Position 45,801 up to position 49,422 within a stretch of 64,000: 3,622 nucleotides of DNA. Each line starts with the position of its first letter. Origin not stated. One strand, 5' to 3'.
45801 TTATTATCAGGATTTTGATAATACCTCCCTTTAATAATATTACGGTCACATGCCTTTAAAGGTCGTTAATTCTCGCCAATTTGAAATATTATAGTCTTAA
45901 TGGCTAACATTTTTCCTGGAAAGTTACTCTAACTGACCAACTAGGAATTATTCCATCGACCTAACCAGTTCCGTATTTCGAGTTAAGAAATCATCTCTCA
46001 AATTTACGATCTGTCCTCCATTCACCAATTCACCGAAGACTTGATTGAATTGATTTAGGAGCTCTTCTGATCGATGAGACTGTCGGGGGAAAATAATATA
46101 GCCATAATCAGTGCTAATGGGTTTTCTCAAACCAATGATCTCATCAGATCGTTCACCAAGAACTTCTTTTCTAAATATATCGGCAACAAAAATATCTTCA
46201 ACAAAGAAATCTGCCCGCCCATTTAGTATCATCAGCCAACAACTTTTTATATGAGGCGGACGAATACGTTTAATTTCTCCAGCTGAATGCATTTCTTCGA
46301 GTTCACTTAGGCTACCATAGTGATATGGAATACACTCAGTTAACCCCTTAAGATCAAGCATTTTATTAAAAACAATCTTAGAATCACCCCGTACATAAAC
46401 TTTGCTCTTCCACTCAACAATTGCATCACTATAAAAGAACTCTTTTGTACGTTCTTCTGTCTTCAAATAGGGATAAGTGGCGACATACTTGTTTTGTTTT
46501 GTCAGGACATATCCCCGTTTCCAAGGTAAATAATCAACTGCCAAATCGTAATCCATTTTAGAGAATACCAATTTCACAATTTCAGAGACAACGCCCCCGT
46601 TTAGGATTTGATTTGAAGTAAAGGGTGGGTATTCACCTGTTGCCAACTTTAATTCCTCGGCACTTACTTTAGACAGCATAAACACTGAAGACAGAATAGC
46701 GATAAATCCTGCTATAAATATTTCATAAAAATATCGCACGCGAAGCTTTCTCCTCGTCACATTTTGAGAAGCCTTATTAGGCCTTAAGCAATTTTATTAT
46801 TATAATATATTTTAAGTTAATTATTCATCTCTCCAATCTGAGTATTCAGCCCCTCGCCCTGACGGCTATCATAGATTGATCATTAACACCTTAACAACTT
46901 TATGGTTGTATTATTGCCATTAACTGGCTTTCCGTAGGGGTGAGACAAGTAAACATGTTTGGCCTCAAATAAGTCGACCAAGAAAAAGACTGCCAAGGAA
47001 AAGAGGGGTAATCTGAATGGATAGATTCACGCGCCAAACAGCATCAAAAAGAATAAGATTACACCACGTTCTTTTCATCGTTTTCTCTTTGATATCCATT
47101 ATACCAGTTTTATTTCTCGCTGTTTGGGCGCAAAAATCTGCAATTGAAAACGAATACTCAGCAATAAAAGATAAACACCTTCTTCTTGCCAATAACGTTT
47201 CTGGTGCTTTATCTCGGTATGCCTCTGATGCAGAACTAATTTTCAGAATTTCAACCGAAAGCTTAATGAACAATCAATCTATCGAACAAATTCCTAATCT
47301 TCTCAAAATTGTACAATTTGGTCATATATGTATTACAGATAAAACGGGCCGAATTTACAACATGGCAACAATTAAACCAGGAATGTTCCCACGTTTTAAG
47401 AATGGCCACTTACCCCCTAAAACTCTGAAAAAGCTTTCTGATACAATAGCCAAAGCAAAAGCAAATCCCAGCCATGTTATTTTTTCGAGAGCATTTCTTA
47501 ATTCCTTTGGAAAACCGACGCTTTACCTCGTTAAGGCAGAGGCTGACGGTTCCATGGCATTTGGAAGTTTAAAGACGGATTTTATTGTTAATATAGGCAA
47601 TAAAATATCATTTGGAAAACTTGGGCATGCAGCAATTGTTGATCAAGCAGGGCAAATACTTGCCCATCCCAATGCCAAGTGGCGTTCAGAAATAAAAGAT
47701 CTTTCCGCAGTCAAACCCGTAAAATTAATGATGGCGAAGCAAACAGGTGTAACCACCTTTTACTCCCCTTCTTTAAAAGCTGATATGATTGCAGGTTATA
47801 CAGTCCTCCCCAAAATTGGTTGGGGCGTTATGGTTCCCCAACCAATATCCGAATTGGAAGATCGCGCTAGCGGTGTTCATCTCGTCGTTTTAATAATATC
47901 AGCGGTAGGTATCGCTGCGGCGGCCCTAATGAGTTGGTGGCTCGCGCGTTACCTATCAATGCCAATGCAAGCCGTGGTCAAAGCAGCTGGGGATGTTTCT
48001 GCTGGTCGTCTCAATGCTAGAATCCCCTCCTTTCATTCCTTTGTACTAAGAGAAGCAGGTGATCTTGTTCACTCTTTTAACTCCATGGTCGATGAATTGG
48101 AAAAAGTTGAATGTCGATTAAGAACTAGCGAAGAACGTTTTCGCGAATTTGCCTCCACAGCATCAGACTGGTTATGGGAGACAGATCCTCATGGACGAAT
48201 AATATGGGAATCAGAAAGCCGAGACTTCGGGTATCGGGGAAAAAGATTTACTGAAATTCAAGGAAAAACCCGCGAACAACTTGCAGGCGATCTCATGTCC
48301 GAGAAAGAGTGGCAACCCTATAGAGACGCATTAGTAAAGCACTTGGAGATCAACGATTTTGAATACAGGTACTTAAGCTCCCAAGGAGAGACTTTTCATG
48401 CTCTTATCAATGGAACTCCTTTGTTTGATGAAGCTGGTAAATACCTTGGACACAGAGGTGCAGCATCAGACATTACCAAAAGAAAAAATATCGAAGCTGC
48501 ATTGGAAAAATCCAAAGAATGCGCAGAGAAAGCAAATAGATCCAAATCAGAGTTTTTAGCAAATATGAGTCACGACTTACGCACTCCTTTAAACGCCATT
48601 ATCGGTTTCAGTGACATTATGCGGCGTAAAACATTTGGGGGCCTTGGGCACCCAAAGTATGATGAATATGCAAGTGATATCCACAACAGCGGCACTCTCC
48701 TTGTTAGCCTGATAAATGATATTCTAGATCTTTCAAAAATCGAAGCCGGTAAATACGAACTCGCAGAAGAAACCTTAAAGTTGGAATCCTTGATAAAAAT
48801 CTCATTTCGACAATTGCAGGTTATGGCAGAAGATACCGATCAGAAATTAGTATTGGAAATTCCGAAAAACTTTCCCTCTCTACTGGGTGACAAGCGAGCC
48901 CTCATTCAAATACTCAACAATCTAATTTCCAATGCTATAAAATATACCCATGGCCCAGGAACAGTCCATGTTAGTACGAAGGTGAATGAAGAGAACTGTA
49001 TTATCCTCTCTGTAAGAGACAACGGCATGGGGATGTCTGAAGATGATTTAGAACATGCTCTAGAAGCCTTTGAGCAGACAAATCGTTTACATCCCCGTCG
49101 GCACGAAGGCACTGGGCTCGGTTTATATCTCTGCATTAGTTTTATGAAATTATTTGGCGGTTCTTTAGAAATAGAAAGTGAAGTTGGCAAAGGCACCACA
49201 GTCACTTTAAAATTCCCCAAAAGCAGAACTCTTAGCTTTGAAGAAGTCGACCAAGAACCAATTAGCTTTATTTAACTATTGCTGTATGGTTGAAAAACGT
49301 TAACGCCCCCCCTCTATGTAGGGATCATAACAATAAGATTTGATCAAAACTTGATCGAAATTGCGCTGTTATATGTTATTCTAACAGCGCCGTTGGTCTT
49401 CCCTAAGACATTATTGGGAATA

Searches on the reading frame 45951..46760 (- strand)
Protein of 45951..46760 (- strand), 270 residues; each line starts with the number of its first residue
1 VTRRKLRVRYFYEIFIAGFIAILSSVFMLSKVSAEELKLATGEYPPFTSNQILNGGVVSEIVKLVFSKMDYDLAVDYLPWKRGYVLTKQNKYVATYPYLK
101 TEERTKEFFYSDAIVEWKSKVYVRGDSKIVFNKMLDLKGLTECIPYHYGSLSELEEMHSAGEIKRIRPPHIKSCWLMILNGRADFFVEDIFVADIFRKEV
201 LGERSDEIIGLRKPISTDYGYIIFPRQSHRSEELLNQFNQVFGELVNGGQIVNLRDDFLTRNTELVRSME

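Call 12: search_protein_families(library=pfam, proteins=[window:45951-46760:-], max_evalue=0.001)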
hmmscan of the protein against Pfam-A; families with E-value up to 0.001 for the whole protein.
window:45951-46760:- (270 aa): 1 family
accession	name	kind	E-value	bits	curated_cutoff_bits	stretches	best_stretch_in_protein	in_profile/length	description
PF00497.25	SBP_bac_3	-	1.6e-07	31.5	26.4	1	42-259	7-130/132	Bacterial extracellular solute-binding proteins, family 3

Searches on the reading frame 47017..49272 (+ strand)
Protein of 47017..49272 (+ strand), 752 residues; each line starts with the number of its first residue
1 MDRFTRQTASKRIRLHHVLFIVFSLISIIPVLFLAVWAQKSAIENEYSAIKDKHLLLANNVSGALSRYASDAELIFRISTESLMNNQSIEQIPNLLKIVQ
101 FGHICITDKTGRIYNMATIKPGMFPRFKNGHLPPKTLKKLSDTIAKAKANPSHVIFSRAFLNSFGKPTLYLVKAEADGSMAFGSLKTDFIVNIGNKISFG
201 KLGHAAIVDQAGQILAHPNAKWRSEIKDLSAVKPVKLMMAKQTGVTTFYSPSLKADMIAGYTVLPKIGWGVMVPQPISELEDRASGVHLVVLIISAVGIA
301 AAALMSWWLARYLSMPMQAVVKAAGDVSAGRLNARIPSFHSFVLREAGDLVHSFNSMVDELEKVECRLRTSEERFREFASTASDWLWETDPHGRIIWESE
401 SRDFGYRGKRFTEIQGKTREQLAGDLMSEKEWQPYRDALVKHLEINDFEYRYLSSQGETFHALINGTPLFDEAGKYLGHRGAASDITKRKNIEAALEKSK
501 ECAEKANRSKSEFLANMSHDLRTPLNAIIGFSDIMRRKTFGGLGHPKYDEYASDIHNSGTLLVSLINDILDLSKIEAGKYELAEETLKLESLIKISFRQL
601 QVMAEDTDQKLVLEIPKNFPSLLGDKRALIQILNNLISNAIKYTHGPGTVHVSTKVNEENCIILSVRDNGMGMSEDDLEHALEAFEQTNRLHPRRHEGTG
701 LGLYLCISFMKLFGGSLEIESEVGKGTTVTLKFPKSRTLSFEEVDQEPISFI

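Call 12: search_protein_families(library=pfam, proteins=[window:47017-49272:+], max_evalue=0.001)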
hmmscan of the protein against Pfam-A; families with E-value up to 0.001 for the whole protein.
window:47017-49272:+ (752 aa): 6 families
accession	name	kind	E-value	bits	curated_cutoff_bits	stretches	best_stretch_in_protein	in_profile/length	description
PF02518.31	HATPase_c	-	1.4e-26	93.5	26.4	1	624-736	1-110/111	Histidine kinase-, DNA gyrase B-, and HSP90-like ATPase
PF00512.31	HisKA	-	1.1e-19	70.6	26.9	1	509-578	1-66/66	His Kinase A (phospho-acceptor) domain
PF00672.30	HAMP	-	4.2e-06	27.4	25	1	308-362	1-52/53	HAMP domain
PF08448.16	PAS_4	-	3e-05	24.6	23.1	1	383-490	5-109/110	PAS fold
PF13426.13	PAS_9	-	0.0001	23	27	1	386-488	4-103/103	PAS domain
PF13589.12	HATPase_c_3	-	0.00011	22.6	25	1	634-709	8-81/137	Histidine kinase-, DNA gyrase B-, and HSP90-like ATPase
